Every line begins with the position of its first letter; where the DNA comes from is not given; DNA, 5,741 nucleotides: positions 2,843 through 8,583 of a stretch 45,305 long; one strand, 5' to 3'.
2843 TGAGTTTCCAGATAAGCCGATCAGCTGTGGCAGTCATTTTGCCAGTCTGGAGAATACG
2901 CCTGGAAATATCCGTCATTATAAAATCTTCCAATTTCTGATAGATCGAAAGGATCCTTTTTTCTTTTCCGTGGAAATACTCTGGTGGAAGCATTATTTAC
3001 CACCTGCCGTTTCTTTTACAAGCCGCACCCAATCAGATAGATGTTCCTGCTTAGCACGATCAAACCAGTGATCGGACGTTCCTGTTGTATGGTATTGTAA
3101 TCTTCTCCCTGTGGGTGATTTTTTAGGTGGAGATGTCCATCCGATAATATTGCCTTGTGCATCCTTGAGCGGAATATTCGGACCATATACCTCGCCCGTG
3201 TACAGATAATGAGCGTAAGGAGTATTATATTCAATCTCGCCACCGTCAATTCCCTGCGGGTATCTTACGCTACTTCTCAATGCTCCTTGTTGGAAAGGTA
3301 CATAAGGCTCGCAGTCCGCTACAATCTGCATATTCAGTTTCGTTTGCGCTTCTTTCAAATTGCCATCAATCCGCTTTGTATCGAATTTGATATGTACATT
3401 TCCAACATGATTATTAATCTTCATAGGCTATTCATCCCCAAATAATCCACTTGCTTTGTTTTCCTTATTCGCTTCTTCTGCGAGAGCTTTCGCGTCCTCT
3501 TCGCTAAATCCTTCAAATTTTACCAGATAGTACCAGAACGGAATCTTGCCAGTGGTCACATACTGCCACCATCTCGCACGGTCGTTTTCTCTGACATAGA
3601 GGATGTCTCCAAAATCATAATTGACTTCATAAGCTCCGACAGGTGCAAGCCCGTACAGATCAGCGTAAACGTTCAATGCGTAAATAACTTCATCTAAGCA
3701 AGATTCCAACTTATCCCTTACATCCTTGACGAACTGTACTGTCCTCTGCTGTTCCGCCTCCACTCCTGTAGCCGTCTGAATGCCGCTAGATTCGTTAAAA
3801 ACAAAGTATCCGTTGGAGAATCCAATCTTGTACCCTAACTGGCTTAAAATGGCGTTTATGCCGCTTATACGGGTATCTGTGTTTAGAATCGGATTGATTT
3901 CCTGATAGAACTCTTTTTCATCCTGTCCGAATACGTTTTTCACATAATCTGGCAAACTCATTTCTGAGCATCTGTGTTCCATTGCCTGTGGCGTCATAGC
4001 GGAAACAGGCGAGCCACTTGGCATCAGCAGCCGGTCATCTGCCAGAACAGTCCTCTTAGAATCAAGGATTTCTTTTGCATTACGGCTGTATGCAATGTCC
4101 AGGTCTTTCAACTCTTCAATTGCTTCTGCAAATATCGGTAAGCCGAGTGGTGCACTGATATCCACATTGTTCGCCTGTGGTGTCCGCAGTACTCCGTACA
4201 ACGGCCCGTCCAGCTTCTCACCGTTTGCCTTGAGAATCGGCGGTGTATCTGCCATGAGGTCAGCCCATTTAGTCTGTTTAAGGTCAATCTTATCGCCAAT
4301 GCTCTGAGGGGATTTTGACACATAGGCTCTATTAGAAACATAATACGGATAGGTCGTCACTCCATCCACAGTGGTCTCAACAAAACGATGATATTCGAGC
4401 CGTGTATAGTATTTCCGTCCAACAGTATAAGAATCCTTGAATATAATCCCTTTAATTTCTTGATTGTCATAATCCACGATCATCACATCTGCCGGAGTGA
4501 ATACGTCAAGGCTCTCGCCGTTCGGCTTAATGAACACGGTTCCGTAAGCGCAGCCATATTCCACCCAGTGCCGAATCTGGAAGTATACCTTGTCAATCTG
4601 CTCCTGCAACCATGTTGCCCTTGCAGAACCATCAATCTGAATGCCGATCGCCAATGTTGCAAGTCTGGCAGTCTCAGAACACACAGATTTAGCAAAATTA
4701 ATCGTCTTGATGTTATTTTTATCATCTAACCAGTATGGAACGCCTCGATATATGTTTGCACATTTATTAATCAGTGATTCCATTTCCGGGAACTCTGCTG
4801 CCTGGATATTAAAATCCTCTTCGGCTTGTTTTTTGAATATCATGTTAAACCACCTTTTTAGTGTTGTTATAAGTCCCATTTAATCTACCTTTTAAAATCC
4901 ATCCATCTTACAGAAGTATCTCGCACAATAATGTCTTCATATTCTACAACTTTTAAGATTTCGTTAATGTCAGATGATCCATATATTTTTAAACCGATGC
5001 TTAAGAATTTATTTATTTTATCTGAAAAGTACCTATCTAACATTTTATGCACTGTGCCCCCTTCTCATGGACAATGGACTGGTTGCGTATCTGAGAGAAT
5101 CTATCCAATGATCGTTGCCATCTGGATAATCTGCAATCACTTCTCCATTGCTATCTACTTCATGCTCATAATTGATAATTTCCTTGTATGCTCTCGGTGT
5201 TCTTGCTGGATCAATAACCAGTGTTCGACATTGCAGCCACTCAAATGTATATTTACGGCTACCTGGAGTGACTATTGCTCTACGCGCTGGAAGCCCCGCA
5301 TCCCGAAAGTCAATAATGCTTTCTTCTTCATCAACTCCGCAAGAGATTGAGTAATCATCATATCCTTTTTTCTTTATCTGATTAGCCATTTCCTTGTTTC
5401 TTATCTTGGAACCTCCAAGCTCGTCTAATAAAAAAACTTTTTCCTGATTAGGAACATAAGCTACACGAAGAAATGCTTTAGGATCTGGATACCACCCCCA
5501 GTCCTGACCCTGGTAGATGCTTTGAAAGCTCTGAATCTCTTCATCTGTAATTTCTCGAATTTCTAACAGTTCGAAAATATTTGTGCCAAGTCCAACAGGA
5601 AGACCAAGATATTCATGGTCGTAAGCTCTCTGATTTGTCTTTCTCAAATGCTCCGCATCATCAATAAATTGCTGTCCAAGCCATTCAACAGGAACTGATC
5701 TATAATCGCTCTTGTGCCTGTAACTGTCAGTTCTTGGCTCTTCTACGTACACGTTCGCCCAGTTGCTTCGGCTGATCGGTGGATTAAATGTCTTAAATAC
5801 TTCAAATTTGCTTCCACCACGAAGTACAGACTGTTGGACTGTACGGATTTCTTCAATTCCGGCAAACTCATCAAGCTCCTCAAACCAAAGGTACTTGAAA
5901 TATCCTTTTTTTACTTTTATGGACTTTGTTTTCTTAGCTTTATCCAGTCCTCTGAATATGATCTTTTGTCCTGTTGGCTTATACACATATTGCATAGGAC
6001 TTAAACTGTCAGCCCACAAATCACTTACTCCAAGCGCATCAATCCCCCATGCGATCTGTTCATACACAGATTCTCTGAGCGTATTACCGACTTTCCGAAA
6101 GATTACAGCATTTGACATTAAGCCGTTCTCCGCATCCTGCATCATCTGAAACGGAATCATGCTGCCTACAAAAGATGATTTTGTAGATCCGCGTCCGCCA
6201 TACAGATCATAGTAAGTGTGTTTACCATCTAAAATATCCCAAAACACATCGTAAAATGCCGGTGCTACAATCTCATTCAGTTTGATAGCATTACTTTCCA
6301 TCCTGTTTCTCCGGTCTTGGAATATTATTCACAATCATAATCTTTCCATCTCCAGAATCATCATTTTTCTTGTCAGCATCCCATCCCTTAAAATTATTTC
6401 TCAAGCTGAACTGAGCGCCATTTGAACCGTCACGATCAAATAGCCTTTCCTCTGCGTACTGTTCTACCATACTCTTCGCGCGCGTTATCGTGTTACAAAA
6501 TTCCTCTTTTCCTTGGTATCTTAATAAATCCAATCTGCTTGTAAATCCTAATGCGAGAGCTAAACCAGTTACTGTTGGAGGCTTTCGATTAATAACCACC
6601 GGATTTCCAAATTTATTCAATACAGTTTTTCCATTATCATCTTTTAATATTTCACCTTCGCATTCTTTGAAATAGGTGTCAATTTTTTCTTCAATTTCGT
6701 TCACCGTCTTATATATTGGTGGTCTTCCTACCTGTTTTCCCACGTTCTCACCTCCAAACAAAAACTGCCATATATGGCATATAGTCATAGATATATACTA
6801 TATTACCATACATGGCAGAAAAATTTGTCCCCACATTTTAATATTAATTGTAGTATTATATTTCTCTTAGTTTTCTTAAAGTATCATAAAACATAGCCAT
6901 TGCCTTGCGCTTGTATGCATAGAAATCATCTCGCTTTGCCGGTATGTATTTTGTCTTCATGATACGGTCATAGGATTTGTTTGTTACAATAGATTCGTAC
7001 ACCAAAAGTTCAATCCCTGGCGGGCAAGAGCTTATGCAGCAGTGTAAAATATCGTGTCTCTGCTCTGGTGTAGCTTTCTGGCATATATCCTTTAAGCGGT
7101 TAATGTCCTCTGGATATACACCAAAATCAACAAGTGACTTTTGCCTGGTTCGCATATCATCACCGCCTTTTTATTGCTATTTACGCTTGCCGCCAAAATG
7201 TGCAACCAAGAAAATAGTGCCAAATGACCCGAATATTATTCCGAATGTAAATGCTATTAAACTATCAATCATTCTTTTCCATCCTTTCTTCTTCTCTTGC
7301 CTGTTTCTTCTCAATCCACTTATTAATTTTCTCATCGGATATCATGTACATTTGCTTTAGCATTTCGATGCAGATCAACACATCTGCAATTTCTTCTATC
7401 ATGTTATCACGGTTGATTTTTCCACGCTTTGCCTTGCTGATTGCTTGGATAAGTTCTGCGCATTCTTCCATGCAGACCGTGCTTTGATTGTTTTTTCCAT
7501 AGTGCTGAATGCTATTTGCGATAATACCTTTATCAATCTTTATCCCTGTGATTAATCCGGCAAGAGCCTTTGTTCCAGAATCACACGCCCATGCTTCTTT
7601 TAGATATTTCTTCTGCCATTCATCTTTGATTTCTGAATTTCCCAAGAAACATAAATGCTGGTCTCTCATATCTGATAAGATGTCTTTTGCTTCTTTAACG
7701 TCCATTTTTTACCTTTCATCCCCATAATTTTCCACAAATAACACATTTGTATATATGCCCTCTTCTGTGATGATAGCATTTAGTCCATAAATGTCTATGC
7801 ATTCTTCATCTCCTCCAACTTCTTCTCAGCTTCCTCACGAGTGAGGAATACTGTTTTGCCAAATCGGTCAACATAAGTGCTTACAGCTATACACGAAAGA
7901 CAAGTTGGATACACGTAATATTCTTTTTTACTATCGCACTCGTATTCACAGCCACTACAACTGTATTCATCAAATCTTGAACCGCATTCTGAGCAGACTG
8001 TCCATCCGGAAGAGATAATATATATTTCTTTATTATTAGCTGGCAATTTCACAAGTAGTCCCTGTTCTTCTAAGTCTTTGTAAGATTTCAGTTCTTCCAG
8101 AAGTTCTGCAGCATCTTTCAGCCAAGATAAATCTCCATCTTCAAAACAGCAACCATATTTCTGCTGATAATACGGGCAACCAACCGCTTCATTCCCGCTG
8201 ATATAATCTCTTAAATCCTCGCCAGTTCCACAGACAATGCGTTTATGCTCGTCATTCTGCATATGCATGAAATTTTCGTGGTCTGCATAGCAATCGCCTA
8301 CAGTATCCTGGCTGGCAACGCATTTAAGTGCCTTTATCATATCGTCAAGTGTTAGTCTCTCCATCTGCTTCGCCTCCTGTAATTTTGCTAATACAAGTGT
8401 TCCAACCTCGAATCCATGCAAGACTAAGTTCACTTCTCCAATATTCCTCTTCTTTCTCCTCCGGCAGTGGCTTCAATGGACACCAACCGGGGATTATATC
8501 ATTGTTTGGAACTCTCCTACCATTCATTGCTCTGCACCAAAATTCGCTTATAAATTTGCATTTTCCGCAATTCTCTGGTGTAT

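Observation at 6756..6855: Two late promoters share a 14-nt box at an identical 22-nt distance from the -10; the terS copy is embedded inside an intrinsic terminator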

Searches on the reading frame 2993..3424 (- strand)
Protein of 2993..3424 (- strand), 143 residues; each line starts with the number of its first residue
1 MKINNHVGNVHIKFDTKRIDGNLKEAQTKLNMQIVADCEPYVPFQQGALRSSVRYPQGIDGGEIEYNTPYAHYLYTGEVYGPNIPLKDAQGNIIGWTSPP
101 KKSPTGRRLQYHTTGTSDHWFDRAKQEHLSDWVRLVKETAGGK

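Call 7: search_protein_families(library=pfam, proteins=[window:2993-3424:-], max_evalue=0.01)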
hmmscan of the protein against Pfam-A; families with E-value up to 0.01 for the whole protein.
window:2993-3424:- (143 aa): 1 family
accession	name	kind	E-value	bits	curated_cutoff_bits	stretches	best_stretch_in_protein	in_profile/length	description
PF11114.13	Minor_capsid_2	-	1.1e-17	64.5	27.7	1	17-137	13-110/113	Minor capsid protein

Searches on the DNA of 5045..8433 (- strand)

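Call 11: search_dna_similar(query=window:5045-8433:-, collection=phages, mode=distant, max_rows=30)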
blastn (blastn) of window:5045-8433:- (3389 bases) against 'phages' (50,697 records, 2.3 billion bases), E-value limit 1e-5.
Records with a match: 12; places in all: 12; records where one place covers at least 80% of the query: 0.
Best place of each record, by identity: 80-90% 7; 60-80% 5.
By first word of the organism name: Bacteriophage 5; Bifidobacterium 5; Dulem 1; Blautia 1.
By host as written in the record: - 5; Bifidobacterium pseudocatenulatum DA667 5; Varecia variegata 1; Blautia coccoides 1.
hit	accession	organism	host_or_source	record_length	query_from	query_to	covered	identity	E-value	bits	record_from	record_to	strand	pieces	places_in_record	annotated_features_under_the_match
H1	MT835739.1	Bacteriophage sp.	human fecal samples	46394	50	3389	72%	88.9%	0e+0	3181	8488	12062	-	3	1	record has no annotation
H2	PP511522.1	Dulem virus 35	Varecia variegata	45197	2352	3389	31%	75.5%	0e+0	712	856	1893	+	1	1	terminase | hypothetical protein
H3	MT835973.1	Bacteriophage sp.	human fecal samples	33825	2361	2899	16%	67.9%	1e-43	186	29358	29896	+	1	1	record has no annotation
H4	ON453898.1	Blautia phage Montmirail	Blautia coccoides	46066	2547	2951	12%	66.6%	1e-19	106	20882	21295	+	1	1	terminase large subunit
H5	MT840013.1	Bacteriophage sp.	human fecal samples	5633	2750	2899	4%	70.9%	3e-8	68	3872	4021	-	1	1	record has no annotation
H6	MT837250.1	Bacteriophage sp.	human fecal samples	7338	1930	2043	3%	74.8%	7e-9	71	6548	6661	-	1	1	record has no annotation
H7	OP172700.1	Bifidobacterium phage BP677P1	Bifidobacterium pseudocatenulatum DA667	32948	943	1001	2%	86.4%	2e-9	72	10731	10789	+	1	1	hypothetical protein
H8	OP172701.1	Bifidobacterium phage BP677P2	Bifidobacterium pseudocatenulatum DA667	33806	943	1001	2%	86.4%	2e-9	72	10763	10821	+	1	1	hypothetical protein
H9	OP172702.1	Bifidobacterium phage BP677P3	Bifidobacterium pseudocatenulatum DA667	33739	943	1001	2%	86.4%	2e-9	72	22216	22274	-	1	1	hypothetical protein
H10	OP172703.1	Bifidobacterium phage BP677P4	Bifidobacterium pseudocatenulatum DA667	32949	943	1001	2%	86.4%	2e-9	72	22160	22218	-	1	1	hypothetical protein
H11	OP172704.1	Bifidobacterium phage BP677P8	Bifidobacterium pseudocatenulatum DA667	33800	943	1001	2%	86.4%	2e-9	72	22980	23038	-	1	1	hypothetical protein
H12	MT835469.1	Bacteriophage sp.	human fecal samples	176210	335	392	2%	84.5%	3e-7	65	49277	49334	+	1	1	record has no annotation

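Call 13: get_annotated_region(hit=H1, flank=1500)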
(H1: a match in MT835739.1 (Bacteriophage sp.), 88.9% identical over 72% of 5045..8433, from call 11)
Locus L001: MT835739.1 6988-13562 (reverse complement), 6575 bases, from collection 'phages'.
description: UNVERIFIED: Bacteriophage sp. clone scaffold_573 genomic sequence.
organism: Bacteriophage sp. (NCBI taxid 38018)
taxonomy: Viruses
host: -; source: human fecal samples; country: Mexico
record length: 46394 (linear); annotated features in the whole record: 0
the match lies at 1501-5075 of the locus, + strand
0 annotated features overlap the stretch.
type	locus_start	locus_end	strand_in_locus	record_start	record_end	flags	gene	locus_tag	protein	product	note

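Call 14: get_annotated_region(hit=H2, flank=3000)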
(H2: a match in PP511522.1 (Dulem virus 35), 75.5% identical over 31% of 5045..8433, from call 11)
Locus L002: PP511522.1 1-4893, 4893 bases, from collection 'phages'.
description: Dulem virus 35 isolate Duke_24FS_4, complete genome.
organism: Dulem virus 35 (NCBI taxid 3145753)
taxonomy: Viruses; Duplodnaviria; Heunggongvirae; Uroviricota; Caudoviricetes
host: Varecia variegata; source: feces; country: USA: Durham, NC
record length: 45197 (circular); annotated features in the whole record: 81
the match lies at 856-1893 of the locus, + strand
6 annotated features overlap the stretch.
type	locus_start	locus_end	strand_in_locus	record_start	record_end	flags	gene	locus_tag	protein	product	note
CDS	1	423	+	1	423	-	-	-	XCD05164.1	terminase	-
CDS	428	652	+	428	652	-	-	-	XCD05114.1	hypothetical protein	-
CDS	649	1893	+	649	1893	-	-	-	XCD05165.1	terminase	-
CDS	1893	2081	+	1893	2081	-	-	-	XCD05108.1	hypothetical protein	-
CDS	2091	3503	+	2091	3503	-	-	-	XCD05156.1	portal protein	-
CDS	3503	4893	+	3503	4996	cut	-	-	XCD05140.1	hypothetical protein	-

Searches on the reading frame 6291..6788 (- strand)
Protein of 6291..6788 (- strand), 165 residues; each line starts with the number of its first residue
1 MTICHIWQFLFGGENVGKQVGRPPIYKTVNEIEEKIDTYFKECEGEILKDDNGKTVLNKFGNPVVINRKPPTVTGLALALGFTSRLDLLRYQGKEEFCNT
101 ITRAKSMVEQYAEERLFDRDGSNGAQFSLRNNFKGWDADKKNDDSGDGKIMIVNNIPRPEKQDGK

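Call 7: search_protein_families(library=pfam, proteins=[window:6291-6788:-], max_evalue=0.01)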
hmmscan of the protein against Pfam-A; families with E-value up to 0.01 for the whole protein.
window:6291-6788:- (165 aa): 1 family
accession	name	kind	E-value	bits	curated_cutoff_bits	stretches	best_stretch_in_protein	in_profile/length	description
PF16677.11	GP3_package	-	1.9e-17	63.8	29.4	1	21-137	1-100/105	DNA-packaging protein gp3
